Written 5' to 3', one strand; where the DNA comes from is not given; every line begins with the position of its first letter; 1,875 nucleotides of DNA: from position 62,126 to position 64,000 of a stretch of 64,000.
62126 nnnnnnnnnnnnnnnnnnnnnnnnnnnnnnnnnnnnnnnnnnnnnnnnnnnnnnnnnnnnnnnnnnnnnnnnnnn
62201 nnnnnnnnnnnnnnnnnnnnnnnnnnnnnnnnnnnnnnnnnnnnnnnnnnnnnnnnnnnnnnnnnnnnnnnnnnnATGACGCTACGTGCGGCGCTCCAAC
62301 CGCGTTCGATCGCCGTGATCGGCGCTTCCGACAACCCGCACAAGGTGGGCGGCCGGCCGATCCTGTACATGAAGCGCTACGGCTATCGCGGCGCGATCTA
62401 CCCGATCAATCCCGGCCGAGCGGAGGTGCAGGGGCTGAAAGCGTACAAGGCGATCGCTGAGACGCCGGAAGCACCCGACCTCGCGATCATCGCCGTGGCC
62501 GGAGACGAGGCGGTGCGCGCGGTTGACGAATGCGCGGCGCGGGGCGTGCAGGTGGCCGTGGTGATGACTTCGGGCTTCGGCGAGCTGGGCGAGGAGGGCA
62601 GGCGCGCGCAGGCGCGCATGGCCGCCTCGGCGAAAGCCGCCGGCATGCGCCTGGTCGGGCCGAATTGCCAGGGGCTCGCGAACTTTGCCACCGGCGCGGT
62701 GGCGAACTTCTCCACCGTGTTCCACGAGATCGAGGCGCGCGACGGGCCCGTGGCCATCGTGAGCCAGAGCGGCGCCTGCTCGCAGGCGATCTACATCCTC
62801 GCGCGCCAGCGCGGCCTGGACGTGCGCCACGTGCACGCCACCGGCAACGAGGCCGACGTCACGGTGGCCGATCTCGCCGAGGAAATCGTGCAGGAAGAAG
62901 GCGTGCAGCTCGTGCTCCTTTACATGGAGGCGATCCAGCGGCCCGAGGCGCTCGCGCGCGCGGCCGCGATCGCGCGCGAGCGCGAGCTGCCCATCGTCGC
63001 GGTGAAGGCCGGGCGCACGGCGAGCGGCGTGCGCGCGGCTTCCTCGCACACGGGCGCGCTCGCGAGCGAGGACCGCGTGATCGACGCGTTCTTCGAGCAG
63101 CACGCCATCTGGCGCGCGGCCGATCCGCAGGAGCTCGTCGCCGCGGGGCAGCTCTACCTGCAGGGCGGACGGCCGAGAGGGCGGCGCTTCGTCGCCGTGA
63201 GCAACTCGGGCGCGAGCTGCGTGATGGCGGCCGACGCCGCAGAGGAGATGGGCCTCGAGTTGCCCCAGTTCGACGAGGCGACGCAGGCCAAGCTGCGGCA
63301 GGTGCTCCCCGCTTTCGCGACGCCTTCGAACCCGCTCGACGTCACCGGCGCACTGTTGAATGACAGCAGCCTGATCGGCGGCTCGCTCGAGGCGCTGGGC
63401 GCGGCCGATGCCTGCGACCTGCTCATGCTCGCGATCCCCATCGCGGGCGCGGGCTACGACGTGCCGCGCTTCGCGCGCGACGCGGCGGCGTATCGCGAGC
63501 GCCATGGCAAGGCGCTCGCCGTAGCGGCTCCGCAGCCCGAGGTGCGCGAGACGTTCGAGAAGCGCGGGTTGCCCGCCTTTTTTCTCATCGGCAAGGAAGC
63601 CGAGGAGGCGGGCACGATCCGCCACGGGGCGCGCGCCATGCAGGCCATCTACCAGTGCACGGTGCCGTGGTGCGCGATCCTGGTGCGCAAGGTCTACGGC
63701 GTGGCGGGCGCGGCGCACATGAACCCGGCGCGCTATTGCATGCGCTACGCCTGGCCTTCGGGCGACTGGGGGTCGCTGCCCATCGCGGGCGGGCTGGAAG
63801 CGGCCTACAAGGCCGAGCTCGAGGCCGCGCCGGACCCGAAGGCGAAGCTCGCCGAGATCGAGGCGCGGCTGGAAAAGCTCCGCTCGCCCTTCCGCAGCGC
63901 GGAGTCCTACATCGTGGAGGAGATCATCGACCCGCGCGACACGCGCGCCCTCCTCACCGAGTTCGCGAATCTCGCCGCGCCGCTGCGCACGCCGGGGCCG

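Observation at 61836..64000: Perfect 420-bp direct repeat (offset 1745 bp) creating an in-frame CoA-ligase::carboxyltransferase chimeric ORF; likely a tandem duplication junction or an assembly artefact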

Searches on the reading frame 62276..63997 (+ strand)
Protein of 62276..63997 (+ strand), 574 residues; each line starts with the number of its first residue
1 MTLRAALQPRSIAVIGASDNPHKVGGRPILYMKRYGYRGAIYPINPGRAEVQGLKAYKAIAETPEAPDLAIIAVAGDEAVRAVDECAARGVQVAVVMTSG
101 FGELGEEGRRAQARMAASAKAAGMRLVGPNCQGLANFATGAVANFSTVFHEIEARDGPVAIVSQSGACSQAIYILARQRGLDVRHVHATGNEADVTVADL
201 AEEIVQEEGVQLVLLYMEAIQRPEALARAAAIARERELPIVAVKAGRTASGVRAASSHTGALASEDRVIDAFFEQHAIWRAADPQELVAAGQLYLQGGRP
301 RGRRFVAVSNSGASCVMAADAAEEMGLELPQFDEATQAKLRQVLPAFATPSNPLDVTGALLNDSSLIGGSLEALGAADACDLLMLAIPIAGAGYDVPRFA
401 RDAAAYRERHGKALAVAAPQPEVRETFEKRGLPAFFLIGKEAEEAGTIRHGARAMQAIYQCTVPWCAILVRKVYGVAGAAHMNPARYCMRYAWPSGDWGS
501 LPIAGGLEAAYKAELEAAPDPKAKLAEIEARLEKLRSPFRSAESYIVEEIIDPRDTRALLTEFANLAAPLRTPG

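Call 6: search_protein_families(library=pfam, proteins=[window:62276-63997:+])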
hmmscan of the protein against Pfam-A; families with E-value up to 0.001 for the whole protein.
window:62276-63997:+ (574 aa): 6 families
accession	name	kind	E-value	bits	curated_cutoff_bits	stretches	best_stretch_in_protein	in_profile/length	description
PF13607.11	Succ_CoA_lig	-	9.9e-39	132.7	27.4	1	157-293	2-137/138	Succinyl-CoA ligase like flavodoxin domain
PF13380.12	CoA_binding_2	-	1.2e-26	93.8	22.8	1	10-134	1-113/116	CoA binding domain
PF01039.27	Carboxyl_trans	-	1.2e-14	54.2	22.3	1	436-566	341-477/493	Carboxyl transferase domain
PF02629.25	CoA_binding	-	7.4e-12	46.3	22.3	1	9-100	3-97/97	CoA binding domain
PF19045.5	Ligase_CoA_2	-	0.00018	22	23.7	0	306-359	2-55/162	Ligase-CoA domain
PF01740.26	STAS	-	0.00086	19.5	22.6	0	409-445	70-106/106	STAS domain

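Call 11: find_homologous_proteins(query=window:62276-63997:+, max_evalue=1e-30)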
Query window:62276-63997:+ (574 aa): 6163 proteins with E <= 1e-30 among 8000 candidates; the best 120 are listed.
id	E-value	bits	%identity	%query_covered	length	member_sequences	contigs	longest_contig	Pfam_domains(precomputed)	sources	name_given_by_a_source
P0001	3.3e-271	919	100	76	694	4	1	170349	PF02629.26,PF13607.12,PF13549.12,PF13380.13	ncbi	ncbi:MAG: acetate--CoA ligase family protein [Burkholderiales bacterium]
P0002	7.2e-252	855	91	76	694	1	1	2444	PF02629.26,PF13607.12,PF13549.12,PF13380.13,PF19045.5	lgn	-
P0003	8.7e-250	848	91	76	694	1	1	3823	PF02629.26,PF13607.12,PF13549.12,PF13380.13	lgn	-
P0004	4.3e-248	842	90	76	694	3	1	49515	PF02629.26,PF13607.12,PF13549.12,PF13380.13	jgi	jgi:acetate---CoA ligase (ADP-forming)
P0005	2.9e-247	840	90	76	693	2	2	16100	PF02629.26,PF13607.12,PF13549.12,PF13380.13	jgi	jgi:acyl-CoA synthetase (NDP forming)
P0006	1.4e-243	828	89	76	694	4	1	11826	PF02629.26,PF13607.12,PF13549.12,PF13380.13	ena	-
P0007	1.4e-242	824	89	76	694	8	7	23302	PF02629.26,PF13607.12,PF13549.12,PF13380.13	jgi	jgi:acyl-CoA synthetase (NDP forming)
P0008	9.6e-241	818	88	76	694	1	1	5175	PF02629.26,PF13607.12,PF13549.12,PF13380.13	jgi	jgi:acyl-CoA synthetase (NDP forming)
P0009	1.0e-240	818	88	76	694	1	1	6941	PF02629.26,PF13607.12,PF13549.12,PF13380.13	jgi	jgi:acyl-CoA synthetase (NDP forming)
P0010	1.0e-240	818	88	76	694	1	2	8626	PF02629.26,PF13607.12,PF13549.12,PF13380.13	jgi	jgi:acyl-CoA synthetase (NDP forming)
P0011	1.5e-240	818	89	74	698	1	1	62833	PF02629.26,PF13607.12,PF13549.12,PF13380.13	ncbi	ncbi:MAG: acetate--CoA ligase family protein [Burkholderiales bacterium]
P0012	1.5e-240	818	88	76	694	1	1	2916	PF02629.26,PF13607.12,PF13549.12,PF13380.13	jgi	jgi:acyl-CoA synthetase (NDP forming)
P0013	1.6e-240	817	87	76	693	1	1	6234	PF02629.26,PF13607.12,PF13549.12,PF13380.13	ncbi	-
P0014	1.7e-240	817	88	76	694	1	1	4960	PF02629.26,PF13607.12,PF13549.12,PF13380.13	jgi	jgi:acyl-CoA synthetase (NDP forming)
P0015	3.3e-240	816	88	76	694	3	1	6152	PF02629.26,PF13607.12,PF13549.12,PF13380.13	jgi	jgi:acyl-CoA synthetase (NDP forming)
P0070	5.0e-229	780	84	76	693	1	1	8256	PF02629.26,PF13607.12,PF13549.12,PF13380.13,PF19045.5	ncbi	-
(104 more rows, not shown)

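Call 12: find_encoding_contigs(protein=P0001, flank=10000, max_places=10)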
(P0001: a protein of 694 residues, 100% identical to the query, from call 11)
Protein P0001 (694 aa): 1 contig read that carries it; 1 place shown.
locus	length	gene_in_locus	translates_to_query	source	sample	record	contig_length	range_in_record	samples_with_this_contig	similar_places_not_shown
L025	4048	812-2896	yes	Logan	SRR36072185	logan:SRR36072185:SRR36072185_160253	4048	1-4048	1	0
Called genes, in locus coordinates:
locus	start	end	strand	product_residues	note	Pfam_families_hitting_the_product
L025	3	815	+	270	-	?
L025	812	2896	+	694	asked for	PF02629:CoA_binding, PF13380:CoA_binding_2, PF13607:Succ_CoA_lig, PF13549:ATP-grasp_5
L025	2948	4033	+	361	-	PF03480:DctP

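Call 19: find_encoding_contigs(protein=P0122, flank=10000, max_places=10)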
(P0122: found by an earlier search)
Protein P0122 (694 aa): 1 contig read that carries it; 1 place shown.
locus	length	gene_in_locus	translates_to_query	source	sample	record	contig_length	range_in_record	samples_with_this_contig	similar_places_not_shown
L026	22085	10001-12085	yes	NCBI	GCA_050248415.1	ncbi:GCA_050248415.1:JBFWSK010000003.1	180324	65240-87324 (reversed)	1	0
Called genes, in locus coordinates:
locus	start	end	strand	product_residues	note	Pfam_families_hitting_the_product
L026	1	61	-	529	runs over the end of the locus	PF18158:AidB_N, PF02770:Acyl-CoA_dh_M, PF00441:Acyl-CoA_dh_1, PF08028:Acyl-CoA_dh_2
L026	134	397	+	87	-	-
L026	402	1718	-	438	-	PF01794:Ferric_reduct, PF00175:NAD_binding_1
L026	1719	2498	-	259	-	PF00596:Aldolase_II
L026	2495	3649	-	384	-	PF02803:Thiolase_C (weak), PF22691:Thiolase_C_1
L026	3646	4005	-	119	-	PF12172:zf-ChsH2, PF01796:OB_ChsH2_C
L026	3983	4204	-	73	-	PF25917:BSH_RND, PF25919:BSH_CusB (faint), PF25973:BSH_CzcB (faint), PF25997:BSH_YhbJ (faint), PF00364:Biotin_lipoyl, PF25984:BSH_YknX (faint)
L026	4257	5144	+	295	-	PF00892:EamA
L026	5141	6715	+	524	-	PF01019:G_glu_transpept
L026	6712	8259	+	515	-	PF01039:Carboxyl_trans, PF03255:ACCA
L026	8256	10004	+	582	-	PF02629:CoA_binding, PF13380:CoA_binding_2, PF13607:Succ_CoA_lig, PF01039:Carboxyl_trans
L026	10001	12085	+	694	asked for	PF02629:CoA_binding, PF13380:CoA_binding_2, PF13607:Succ_CoA_lig, PF13549:ATP-grasp_5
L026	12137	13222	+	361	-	PF03480:DctP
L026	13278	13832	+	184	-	PF04290:DctQ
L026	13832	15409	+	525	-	PF06808:DctM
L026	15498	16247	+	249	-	PF01012:ETF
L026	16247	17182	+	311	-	PF01012:ETF, PF00766:ETF_alpha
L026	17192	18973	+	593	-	PF02771:Acyl-CoA_dh_N, PF02770:Acyl-CoA_dh_M, PF00441:Acyl-CoA_dh_1, PF22924:ACOX_C_alpha1 (weak), PF12806:Acyl-CoA_dh_C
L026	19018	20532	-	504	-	PF00924:MS_channel_2nd, PF00027:cNMP_binding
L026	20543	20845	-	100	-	PF06127:Mpo1-like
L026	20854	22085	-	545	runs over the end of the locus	PF00890:FAD_binding_2 (weak), PF01266:DAO (weak), PF01946:Thi4 (weak), PF03486:HI0933_like (weak), PF07992:Pyr_redox_2 (weak), PF13450:NAD_binding_8 (weak), PF21162:ETFQO_UQ-bd, PF05187:Fer4_ETF_QO, +1 more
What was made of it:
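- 62276..64000 (+): Chimeric ORF: ligase residues 1-435 fused in frame to carboxyltransferase residues 369-515. It is 582 aa in full, with its stop at the equivalent of 64022-64024. Its ATG overlaps the carboxyltransferase stop (ATGA). It is called as a gene at L026 8256-10004 (call 19).
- Tried and rejected: The source contig was reached instead through the intact ligase P0122 (call 19).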

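Call 30: search_protein_families(library=pfam, proteins=[P0122], max_evalue=0.01)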
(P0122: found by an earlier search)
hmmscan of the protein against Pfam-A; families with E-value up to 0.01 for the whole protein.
P0122 (694 aa): 5 families
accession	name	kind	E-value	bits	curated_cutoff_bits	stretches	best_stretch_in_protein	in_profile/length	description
PF13549.11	ATP-grasp_5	-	4.5e-47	160.7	27.6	1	475-684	7-219/221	ATP-grasp domain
PF13607.11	Succ_CoA_lig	-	1.4e-38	132.2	27.4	1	157-293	2-137/138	Succinyl-CoA ligase like flavodoxin domain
PF13380.12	CoA_binding_2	-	8.8e-26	91.1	22.8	1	10-134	1-113/116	CoA binding domain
PF02629.25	CoA_binding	-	1.3e-11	45.6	22.3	1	9-100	3-97/97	CoA binding domain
PF19045.5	Ligase_CoA_2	-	0.00016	22.2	23.7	1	306-359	2-55/162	Ligase-CoA domain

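Call 31: search_solved_structures(query=P0122, max_evalue=0.001, show_alignments=0)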
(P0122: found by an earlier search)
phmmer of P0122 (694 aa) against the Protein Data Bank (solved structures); distinct sequences matched with E-value up to 0.001: 16.
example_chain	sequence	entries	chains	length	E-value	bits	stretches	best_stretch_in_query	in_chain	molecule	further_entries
8wzu_A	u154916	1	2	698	2.6e-86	293.6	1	4-682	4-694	4-hydroxybutyrate--CoA ligase [ADP-forming]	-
9y43_A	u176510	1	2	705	1.1e-71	245.3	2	7-362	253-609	3-hydroxypropionate--CoA ligase [ADP-forming]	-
7cm9_A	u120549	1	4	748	2.9e-68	234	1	8-691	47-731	DMSP lyase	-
2csu_A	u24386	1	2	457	6.9e-67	229.5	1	7-451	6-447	457aa long hypothetical protein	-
4xyl_A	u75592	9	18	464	4.7e-59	203.6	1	6-387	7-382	alpha subunit of Acyl-CoA synthetase (NDP forming) | Acyl-CoA synthetase (NDP forming) | alpha subunit of acetyl-CoA synthetase (NDP forming)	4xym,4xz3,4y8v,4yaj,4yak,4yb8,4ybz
9isq_A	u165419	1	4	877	2.4e-50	174.8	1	3-670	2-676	Protein acetyltransferase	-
9it0_A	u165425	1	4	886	8.9e-50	173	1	3-670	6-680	Protein acetyltransferase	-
1wr2_A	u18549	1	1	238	5.6e-28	100.9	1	479-683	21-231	hypothetical protein PH1789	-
4xyl_B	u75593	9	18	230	6.1e-25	90.9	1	475-682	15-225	beta subunit of Acyl-CoA synthetase (NDP forming) | Uncharacterized protein | beta subunit of acetyl-CoA synthetase (NDP forming)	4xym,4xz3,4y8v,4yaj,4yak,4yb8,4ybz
9isb_A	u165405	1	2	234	1.1e-07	33.9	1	472-670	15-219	Protein acetyltransferase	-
1y81_A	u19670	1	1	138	3.5e-07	32.2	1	9-90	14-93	conserved hypothetical protein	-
3q9u_A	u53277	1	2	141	5.8e-06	28.2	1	9-97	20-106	CoA binding protein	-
3q9n_A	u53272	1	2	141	6.8e-06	28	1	9-95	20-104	CoA binding protein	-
3qa9_A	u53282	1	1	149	8.9e-06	27.6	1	9-97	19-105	CoA binding domain protein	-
2d59_A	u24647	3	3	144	1.1e-05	27.3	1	9-96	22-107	hypothetical protein PH1109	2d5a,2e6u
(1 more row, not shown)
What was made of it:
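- On NDP-forming acyl-CoA synthetase (ACD) - applied to the downstream intact gene (outside the window): It aligns over its full length to 8wzu, E=2.6e-86 (call 31).
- PDB 2csu (457 aa) aligns to residues 7-451, and 4xyl_A is a 464-aa separate alpha subunit (call 31).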

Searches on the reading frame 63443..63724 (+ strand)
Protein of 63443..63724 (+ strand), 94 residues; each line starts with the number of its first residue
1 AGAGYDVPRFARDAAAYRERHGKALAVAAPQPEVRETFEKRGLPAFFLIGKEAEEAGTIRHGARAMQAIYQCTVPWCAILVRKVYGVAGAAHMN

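Call 40: find_homologous_proteins(query=window:63443-63724:+, max_evalue=1e-10)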
Query seq(94 aa) (94 aa): 9 proteins with E <= 1e-10 among 57 candidates.
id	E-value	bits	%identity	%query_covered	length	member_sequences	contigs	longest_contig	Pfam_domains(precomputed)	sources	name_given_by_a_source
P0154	2.0e-16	77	77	51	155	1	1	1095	PF01039.28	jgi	jgi:acetyl-CoA carboxylase carboxyltransferase component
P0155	1.6e-15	75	75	51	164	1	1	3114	PF01039.28,PF03255.20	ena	-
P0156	1.9e-15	74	73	51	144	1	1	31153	PF01039.28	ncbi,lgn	-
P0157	5.3e-15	73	71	51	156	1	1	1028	PF01039.28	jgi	jgi:acetyl-CoA carboxylase carboxyltransferase component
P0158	1.4e-14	71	71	51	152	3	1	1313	PF01039.28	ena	-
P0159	1.2e-12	65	49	82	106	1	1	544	-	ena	-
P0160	5.4e-12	63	69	48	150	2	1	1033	PF01039.28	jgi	jgi:acetyl-CoA carboxylase carboxyltransferase component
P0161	4.5e-11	60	70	49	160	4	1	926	PF01039.28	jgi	jgi:acetyl-CoA carboxylase carboxyltransferase component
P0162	6.4e-11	60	65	49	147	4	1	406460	PF01039.28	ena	-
